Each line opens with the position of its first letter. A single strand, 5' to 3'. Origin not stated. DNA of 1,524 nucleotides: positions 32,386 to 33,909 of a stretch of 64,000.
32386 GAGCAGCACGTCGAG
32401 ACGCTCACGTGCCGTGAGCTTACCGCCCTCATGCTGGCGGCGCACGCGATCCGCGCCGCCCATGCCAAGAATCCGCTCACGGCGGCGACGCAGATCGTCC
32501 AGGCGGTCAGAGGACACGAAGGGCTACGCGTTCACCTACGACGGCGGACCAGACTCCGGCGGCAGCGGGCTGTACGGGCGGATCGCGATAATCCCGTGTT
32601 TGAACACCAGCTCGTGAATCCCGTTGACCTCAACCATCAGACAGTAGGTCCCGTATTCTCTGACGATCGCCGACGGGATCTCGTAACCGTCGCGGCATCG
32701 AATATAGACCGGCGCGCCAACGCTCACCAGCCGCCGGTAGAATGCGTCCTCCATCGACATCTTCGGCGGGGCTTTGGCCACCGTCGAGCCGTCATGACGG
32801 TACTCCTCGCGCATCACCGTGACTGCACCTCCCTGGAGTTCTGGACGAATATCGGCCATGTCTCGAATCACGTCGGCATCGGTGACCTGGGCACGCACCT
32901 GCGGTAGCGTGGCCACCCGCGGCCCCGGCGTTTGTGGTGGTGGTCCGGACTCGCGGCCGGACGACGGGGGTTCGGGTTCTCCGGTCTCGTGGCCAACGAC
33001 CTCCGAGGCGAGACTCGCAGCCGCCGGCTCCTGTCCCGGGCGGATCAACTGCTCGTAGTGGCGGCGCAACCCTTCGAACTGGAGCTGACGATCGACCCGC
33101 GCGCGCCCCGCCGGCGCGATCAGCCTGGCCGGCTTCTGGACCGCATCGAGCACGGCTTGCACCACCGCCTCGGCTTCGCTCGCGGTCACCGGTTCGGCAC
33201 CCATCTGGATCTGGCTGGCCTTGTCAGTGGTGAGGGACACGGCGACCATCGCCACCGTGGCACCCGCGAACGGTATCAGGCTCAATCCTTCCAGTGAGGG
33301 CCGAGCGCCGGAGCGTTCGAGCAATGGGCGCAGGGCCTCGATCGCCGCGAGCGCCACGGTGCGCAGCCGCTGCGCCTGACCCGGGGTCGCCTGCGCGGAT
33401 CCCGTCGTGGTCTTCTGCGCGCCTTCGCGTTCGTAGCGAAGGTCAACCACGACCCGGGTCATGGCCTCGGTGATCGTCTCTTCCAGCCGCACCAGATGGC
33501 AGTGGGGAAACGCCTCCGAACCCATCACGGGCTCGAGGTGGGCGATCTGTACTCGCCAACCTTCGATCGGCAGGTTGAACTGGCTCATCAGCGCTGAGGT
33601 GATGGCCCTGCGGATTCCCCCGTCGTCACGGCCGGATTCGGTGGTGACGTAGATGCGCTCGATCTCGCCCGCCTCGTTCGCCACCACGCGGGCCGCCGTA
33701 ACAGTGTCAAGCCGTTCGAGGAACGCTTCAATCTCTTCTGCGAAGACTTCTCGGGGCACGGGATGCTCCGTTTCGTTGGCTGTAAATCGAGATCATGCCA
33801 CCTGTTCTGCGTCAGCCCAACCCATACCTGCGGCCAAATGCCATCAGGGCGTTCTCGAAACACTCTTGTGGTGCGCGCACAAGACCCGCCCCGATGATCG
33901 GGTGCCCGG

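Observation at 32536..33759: Hfq-like Sm domain fused to the C-terminus of a 320-aa protein of unknown repeats, as first gene of the propionyl-CoA carboxylase / methylmalonyl-CoA mutase operon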

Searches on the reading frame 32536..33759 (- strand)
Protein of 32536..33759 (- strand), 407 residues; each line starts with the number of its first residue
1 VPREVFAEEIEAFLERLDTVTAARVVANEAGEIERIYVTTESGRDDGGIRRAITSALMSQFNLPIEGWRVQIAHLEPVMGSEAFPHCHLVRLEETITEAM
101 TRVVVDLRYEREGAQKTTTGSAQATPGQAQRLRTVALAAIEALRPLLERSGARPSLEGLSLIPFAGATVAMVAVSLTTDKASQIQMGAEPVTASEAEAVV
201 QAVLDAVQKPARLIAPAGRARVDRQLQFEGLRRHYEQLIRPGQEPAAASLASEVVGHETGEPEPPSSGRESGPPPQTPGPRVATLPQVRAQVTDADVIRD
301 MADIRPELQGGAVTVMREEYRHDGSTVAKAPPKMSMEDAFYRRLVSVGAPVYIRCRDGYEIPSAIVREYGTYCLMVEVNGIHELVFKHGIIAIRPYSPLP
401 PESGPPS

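Call 3: search_protein_families(library=pfam, proteins=[window:32536-33759:-], max_evalue=10)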
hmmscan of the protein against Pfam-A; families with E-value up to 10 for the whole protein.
window:32536-33759:- (407 aa): 1 family
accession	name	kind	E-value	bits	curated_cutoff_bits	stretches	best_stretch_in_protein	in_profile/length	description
PF17209.9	Hfq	-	0.00087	19.3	27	1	346-398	11-62/64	Hfq protein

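Call 4: search_protein_families(library=ncbifam, proteins=[window:32536-33759:-], max_evalue=10)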
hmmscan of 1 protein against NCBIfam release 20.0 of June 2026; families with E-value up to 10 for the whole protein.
window:32536-33759:- (407 aa): 3 families
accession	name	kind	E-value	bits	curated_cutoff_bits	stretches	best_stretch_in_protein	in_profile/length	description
TIGR02383.1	Hfq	equivalog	0.0052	16.6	61.7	1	336-393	3-59/61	RNA chaperone Hfq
NF001602.0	PRK00395.1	equivalog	0.032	14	95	1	335-399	6-68/79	RNA chaperone Hfq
NF010691.0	PRK14091.1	equivalog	0.081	12.5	270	1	338-398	105-164/176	RNA chaperone Hfq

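Call 5: search_solved_structures(query=window:32536-33759:-, max_evalue=10, show_alignments=3)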
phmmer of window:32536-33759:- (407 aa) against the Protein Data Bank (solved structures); distinct sequences matched with E-value up to 10: 11.
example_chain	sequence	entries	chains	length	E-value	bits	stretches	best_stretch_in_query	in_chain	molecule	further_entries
6gwk_A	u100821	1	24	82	0.0043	20.1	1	330-399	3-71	RNA-binding protein Hfq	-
4y91_A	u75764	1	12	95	0.16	14.9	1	332-397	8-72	RNA-binding protein Hfq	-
5dy9_A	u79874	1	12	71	0.32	13.9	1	327-393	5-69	Hfq-like protein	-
2qtx_A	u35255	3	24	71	0.47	13.4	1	327-392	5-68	Uncharacterized protein MJ1435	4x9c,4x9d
9lu5_T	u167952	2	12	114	0.64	12.9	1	324-401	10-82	RNA-binding protein Hfq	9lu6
4nl2_D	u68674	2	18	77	0.64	12.9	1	351-397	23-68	Protein hfq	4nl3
4noy_D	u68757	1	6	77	0.87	12.5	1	351-397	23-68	Protein Hfq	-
7oh8_A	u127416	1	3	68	1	12.3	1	336-395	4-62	RNA-binding protein Hfq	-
1hk9_A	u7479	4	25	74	1.1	12.1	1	334-400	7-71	PROTEIN HFQ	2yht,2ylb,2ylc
4pno_A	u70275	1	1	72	1.3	11.9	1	334-400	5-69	RNA-binding protein Hfq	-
3ahu_A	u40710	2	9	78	1.4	11.8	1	334-396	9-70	Protein hfq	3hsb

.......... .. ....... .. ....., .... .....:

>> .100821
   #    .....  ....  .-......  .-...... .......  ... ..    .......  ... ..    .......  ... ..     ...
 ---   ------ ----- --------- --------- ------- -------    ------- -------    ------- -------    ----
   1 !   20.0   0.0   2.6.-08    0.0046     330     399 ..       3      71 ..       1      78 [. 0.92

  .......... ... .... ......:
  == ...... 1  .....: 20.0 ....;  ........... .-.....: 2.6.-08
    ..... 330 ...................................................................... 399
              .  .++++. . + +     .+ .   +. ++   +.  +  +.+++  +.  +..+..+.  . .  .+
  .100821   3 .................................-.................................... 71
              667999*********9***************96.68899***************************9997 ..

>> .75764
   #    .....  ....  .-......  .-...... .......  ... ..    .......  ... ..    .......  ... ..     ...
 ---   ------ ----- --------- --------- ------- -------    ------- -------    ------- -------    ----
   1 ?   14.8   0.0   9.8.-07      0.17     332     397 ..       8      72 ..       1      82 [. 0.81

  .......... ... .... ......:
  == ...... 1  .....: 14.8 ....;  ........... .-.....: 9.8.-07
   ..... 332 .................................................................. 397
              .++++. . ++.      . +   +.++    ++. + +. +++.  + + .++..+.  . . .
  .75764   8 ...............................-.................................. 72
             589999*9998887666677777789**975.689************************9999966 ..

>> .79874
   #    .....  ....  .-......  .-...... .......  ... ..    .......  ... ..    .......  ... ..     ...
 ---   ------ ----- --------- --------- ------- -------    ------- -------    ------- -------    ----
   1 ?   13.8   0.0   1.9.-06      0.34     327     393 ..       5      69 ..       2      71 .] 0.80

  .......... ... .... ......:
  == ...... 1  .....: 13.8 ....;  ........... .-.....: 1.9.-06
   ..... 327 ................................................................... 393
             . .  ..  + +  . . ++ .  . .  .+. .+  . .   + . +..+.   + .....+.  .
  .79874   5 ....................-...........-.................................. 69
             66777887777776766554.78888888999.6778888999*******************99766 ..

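Call 6: find_homologous_proteins(query=window:32536-33759:-, max_evalue=0.001)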
Query window:32536-33759:- (407 aa): 127 proteins with E <= 0.001 among 8000 candidates; the best 120 are listed.
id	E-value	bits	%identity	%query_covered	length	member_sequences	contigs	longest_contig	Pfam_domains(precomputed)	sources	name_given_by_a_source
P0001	6.4e-260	880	100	100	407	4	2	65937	-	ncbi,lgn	-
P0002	2.4e-236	803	91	100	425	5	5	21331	-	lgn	-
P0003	7.8e-235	798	91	100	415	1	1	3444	-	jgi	jgi:sRNA-binding regulator protein Hfq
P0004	9.2e-235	797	91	100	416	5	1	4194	-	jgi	-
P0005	5.5e-230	782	90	100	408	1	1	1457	-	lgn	-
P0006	1.4e-229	780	91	100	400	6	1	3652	-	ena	-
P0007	4.3e-221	752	89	100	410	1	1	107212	-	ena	-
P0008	6.4e-213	726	85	100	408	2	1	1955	-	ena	-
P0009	1.8e-203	695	80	100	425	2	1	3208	-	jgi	-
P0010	4.1e-201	687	79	100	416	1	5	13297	-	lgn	-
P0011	2.7e-196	671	77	100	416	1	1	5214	-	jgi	jgi:sRNA-binding regulator protein Hfq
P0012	5.4e-196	670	77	100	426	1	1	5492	-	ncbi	-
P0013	1.1e-192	659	77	100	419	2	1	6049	-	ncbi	-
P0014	8.2e-166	571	71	99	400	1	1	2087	-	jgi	jgi:sRNA-binding regulator protein Hfq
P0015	3.2e-165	569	68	100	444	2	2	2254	-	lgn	-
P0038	6.6e-148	512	71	59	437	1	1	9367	PF17209.10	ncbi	-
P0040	6.1e-147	508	63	100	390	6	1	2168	PF17209.10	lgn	-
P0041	1.6e-146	507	63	100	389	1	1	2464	PF17209.10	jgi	jgi:sRNA-binding regulator protein Hfq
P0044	9.4e-146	505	62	100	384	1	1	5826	PF17209.10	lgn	-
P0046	1.5e-145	504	61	100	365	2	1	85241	PF17209.10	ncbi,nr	ncbi:MAG: hypothetical protein RDU83_11210 [bacterium]|nr:hypothetical protein [bacterium]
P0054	7.0e-142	492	61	100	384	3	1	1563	PF17209.10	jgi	-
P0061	1.1e-138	481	60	100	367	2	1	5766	PF17209.10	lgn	-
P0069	1.7e-135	471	59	100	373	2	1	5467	PF17209.10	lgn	-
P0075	3.3e-116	407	51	100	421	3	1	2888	PF17209.10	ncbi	-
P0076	2.8e-99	352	48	99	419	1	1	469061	PF17209.10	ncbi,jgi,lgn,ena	-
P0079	5.4e-97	344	48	98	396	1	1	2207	PF17209.10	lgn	-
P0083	6.5e-96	340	48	98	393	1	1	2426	PF17209.10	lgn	-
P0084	7.6e-96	340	48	99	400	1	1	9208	PF17209.10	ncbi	-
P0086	4.8e-95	338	46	98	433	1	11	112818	PF17209.10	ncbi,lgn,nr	ncbi:MAG: RNA chaperone Hfq [Armatimonadota bacterium]|nr:RNA chaperone Hfq [Armatimonadota bacteriu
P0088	9.6e-95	337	46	99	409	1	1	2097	PF17209.10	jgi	-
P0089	1.0e-94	337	46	98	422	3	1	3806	PF17209.10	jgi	-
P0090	4.4e-94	334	47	98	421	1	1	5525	PF17209.10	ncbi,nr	ncbi:MAG: RNA chaperone Hfq [Armatimonadetes bacterium]|nr:RNA chaperone Hfq [Armatimonadota bacteri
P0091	5.0e-94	334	46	98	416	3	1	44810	PF17209.10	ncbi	-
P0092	7.0e-94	334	46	98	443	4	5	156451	PF17209.10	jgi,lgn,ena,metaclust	metaclust:\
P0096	8.9e-90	320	45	99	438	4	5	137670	PF17209.10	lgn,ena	-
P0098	2.9e-87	312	45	98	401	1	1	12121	PF17209.10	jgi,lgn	jgi:sRNA-binding regulator protein Hfq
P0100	6.2e-82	294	42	98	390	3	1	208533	-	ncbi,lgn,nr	ncbi:MAG: hypothetical protein QN121_03130 [Armatimonadota bacterium]|nr:hypothetical protein [Armat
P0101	5.5e-79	285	48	78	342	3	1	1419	PF17209.10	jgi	jgi:sRNA-binding regulator protein Hfq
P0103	1.3e-75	274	54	67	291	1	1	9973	PF17209.10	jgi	jgi:sRNA-binding regulator protein Hfq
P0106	5.3e-68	249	40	97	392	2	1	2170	PF17209.10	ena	-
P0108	3.0e-66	243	38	97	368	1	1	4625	PF17209.10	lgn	-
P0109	3.0e-66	243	39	97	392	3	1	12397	PF17209.10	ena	-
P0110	7.8e-66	241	40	99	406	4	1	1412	PF17209.10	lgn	-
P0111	2.9e-65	240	39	98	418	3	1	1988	PF17209.10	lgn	-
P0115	9.7e-65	238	37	96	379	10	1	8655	PF17209.10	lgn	-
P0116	1.2e-64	238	41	97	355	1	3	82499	PF17209.10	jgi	jgi:sRNA-binding regulator protein Hfq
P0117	2.6e-63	233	39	96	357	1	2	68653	PF17209.10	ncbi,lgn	-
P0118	2.9e-63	233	37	98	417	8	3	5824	PF17209.10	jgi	-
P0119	1.2e-62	231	37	98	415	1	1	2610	PF17209.10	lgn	-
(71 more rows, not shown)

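Call 7: find_encoding_contigs(protein=P0001, flank=10000, max_places=4)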
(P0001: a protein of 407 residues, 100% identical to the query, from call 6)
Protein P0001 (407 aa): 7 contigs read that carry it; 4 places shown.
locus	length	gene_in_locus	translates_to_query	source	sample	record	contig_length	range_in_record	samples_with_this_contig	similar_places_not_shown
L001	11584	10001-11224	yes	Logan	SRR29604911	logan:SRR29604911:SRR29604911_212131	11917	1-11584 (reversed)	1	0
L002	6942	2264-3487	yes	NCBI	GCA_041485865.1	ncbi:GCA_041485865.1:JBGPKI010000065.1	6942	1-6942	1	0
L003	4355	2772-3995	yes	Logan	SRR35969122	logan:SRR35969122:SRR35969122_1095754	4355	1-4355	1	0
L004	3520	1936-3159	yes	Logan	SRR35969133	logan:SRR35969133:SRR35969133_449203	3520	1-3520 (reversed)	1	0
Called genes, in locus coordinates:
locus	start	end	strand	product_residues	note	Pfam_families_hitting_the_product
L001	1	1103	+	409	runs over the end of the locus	PF00291:PALP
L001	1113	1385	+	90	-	PF02597:ThiS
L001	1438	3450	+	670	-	PF22745:Nlig-Ia, PF01653:DNA_ligase_aden, PF03120:OB_DNA_ligase, PF03119:DNA_ligase_ZBD, PF12826:HHH_2, PF14520:HHH_5 (weak), PF00533:BRCT (weak), PF12738:PTCB-BRCT (weak)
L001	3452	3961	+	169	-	PF10646:Germane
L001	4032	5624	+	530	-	PF00005:ABC_tran, PF13304:AAA_21 (faint), PF00005:ABC_tran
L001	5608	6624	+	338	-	PF02653:BPD_transp_2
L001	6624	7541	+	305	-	PF02653:BPD_transp_2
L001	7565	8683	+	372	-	PF02608:Bmp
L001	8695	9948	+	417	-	PF06545:AllG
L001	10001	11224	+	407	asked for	-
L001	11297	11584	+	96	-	?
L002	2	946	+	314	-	?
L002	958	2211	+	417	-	PF06545:AllG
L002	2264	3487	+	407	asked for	-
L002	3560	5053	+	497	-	PF01039:Carboxyl_trans, PF03255:ACCA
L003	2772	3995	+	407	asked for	-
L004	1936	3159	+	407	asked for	-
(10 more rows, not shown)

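Call 15: search_protein_families(library=pfam, alignment_id=A1, max_evalue=0.01)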
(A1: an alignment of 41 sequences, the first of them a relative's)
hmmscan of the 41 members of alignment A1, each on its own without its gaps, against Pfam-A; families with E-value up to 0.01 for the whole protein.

A. member 1, P0001 (407 aa): 1 family
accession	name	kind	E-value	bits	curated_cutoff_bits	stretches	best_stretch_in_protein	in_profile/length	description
PF17209.9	Hfq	-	0.00087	19.3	27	1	346-398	11-62/64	Hfq protein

B. families by the number of members that match (of 41 scanned): 1 family
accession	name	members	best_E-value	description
PF17209.9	Hfq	41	4.4e-09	Hfq protein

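Call 16: search_solved_structures(query=A1, max_evalue=1, show_alignments=2)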
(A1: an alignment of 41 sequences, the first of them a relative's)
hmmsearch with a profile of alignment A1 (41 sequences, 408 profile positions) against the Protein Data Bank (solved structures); distinct sequences matched with E-value up to 1: 36.
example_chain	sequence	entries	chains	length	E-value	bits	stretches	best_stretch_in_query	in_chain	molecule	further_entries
4y91_A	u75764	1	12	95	2.5e-07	33.7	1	332-399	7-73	RNA-binding protein Hfq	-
6gwk_A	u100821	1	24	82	4.1e-06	29.7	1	332-401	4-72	RNA-binding protein Hfq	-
3ahu_A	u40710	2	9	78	1.4e-05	27.9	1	337-401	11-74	Protein hfq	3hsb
7oh8_A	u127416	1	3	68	1.9e-05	27.5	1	337-400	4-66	RNA-binding protein Hfq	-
7og8_A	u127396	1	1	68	6.4e-05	25.8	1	337-400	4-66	RNA-binding protein Hfq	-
7ogw_A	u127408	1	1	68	9.6e-05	25.2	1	338-400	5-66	RNA-binding protein Hfq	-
4nl2_D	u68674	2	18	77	0.00022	24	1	336-401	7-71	Protein hfq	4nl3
4noy_D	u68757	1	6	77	0.00033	23.4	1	336-401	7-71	Protein Hfq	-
9lu5_T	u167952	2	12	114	0.0011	21.7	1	331-404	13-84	RNA-binding protein Hfq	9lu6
1hk9_A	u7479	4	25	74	0.0016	21.2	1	335-403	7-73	PROTEIN HFQ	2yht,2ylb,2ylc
5szd_A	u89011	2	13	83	0.0016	21.2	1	365-402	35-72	RNA-binding protein Hfq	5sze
8p91_A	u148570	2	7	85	0.0017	21.1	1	337-402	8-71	RNA-binding protein Hfq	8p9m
4pno_A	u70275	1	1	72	0.0017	21.1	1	335-403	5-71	RNA-binding protein Hfq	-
2y90_A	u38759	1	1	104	0.002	20.9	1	335-404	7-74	PROTEIN HFQ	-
3qhs_A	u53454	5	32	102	0.0023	20.7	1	335-404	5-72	Protein hfq | RNA-BINDING PROTEIN HFQ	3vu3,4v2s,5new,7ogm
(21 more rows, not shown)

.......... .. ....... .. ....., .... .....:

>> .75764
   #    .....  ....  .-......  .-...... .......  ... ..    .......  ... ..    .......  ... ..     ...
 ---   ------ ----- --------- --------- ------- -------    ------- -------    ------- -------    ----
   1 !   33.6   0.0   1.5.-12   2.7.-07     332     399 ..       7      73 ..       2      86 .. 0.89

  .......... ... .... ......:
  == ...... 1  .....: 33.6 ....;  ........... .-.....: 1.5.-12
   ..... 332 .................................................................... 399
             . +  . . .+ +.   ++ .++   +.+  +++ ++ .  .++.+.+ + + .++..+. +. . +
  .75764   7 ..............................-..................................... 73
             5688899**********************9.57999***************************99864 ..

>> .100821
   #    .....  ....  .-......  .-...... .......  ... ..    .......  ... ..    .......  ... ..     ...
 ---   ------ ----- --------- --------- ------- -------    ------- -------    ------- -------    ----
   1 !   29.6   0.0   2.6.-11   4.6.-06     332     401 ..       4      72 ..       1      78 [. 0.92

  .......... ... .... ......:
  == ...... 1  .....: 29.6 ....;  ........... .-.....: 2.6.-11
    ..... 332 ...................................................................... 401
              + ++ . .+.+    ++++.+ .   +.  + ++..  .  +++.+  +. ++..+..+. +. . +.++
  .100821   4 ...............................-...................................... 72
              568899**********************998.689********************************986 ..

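Call 18: find_encoding_contigs(protein=P0076, flank=8000, max_places=1)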
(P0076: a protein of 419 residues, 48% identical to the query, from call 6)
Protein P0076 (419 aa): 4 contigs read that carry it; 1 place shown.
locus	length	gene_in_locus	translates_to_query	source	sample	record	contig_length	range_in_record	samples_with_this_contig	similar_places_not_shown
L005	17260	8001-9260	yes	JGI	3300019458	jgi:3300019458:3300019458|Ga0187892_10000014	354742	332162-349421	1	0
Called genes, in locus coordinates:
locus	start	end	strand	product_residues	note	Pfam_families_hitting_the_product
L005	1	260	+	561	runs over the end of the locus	PF00361:Proton_antipo_M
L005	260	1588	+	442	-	PF00890:FAD_binding_2 (weak), PF01134:GIDA, PF01266:DAO, PF01494:FAD_binding_3 (weak), PF01946:Thi4 (weak), PF03486:HI0933_like (weak), PF12831:FAD_oxidored, PF26311:ETF-QO_FixC_C, +3 more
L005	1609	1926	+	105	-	PF05187:Fer4_ETF_QO, PF13187:Fer4_9 (faint), PF13237:Fer4_10 (weak), PF25160:LdpA_Fe-S-bd (weak)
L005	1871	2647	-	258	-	PF01790:LGT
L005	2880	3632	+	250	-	PF00496:SBP_bac_5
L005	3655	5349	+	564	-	PF01433:Peptidase_M1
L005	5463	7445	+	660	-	PF22745:Nlig-Ia, PF01653:DNA_ligase_aden, PF03120:OB_DNA_ligase, PF03119:DNA_ligase_ZBD, PF14520:HHH_5 (faint), PF12826:HHH_2, PF00533:BRCT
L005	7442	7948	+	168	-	PF10646:Germane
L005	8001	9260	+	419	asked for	PF17209:Hfq (weak)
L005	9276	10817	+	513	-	PF01039:Carboxyl_trans, PF03255:ACCA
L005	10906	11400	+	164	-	PF13302:Acetyltransf_3, PF00583:Acetyltransf_1, PF13420:Acetyltransf_4 (weak), PF13673:Acetyltransf_10 (weak), PF13508:Acetyltransf_7, PF08445:FR47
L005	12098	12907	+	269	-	PF02786:CPSase_L_D2, PF02785:Biotin_carb_C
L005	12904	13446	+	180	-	PF25919:BSH_CusB (faint), PF26077:BSH_Fcp1 (faint), PF25973:BSH_CzcB (faint), PF25917:BSH_RND, PF00364:Biotin_lipoyl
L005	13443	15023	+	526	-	PF01642:MM_CoA_mutase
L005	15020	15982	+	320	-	PF03308:MeaB, PF13191:AAA_16 (weak), PF00009:GTP_EFTU (faint), PF02492:cobW (faint)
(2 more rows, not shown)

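Call 19: find_encoding_contigs(protein=P0100, flank=8000, max_places=1)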
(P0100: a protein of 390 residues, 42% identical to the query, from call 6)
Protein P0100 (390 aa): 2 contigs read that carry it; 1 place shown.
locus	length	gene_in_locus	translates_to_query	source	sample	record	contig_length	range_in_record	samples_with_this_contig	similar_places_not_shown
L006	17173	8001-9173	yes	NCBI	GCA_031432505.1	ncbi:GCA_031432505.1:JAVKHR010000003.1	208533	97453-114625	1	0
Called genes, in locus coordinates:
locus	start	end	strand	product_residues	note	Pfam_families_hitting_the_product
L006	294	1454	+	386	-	PF13185:GAF_2, PF06580:His_kinase, PF02518:HATPase_c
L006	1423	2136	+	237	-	PF00072:Response_reg, PF04397:LytTR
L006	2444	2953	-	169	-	PF11303:DUF3105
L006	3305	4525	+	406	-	PF02515:CoA_transf_3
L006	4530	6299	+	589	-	PF01039:Carboxyl_trans, PF03255:ACCA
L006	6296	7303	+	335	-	PF08240:ADH_N, PF16912:Glu_dehyd_C (weak), PF00107:ADH_zinc_N, PF13602:ADH_zinc_N_2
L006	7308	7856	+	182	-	PF10646:Germane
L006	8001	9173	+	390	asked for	-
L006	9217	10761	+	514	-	PF01039:Carboxyl_trans, PF03255:ACCA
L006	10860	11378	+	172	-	PF13302:Acetyltransf_3, PF00583:Acetyltransf_1, PF13420:Acetyltransf_4, PF13508:Acetyltransf_7, PF08445:FR47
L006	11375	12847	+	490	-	PF00289:Biotin_carb_N, PF02786:CPSase_L_D2, PF02222:ATP-grasp, PF07478:Dala_Dala_lig_C (weak), PF02785:Biotin_carb_C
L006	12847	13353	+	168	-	PF00364:Biotin_lipoyl, PF13375:RnfC_N (weak), PF25917:BSH_RND (weak), PF25973:BSH_CzcB (faint), PF25997:BSH_YhbJ (weak), PF25919:BSH_CusB (weak)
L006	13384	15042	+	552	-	PF01642:MM_CoA_mutase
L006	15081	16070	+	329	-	PF03308:MeaB, PF13555:AAA_29 (weak), PF00009:GTP_EFTU (weak), PF02492:cobW (faint), PF03029:ATP_bind_1 (faint)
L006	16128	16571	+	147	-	PF00903:Glyoxalase, PF13468:Glyoxalase_3, PF13669:Glyoxalase_4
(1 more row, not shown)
